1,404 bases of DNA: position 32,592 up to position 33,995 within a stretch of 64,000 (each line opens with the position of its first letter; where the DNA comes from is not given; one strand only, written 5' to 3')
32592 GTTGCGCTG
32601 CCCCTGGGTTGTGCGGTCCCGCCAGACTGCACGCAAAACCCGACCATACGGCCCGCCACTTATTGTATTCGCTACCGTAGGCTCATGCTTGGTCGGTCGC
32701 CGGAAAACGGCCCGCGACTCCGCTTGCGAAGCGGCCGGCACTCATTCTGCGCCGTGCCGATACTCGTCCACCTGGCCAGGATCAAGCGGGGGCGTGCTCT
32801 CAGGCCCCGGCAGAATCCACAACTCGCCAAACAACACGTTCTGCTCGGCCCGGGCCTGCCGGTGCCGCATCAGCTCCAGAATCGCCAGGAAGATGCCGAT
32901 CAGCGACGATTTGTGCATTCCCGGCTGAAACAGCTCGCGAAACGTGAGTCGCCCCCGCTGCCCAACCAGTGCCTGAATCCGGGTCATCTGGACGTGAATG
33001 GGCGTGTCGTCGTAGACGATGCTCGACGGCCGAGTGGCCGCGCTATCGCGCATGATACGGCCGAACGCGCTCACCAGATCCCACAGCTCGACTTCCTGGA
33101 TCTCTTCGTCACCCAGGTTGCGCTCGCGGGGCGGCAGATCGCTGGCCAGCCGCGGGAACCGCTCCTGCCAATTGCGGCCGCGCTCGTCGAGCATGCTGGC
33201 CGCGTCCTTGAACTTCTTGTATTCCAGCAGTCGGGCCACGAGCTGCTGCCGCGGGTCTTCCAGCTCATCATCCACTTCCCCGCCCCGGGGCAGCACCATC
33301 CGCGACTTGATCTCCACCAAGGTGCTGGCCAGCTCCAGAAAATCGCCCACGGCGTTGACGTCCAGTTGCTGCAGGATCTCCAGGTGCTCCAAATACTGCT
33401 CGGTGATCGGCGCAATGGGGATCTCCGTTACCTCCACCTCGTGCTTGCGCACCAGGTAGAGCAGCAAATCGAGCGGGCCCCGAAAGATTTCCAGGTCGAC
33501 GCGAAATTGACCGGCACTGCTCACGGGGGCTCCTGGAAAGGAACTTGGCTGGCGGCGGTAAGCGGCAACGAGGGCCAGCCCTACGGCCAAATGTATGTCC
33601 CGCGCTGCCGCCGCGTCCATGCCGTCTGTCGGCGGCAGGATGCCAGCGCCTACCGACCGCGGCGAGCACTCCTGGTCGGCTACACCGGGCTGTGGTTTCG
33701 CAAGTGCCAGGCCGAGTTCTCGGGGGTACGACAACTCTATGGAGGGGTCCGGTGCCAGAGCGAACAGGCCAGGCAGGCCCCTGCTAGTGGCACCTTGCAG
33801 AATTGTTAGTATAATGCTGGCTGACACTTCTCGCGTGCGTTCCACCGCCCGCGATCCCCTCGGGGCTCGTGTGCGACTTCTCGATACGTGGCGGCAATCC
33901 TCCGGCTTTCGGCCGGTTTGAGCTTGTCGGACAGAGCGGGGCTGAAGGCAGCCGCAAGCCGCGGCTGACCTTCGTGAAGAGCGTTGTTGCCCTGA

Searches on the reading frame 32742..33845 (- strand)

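Call 56: search_protein_families(library=pfam, proteins=[window:32742-33845:-], max_evalue=0.0001)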
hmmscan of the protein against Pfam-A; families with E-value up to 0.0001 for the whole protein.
window:32742-33845:- (367 aa): 1 family
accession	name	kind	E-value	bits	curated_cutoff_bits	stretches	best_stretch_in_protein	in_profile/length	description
PF02616.19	SMC_ScpA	-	4.2e-38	132.1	24.6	1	131-344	1-229/232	Segregation and condensation protein ScpA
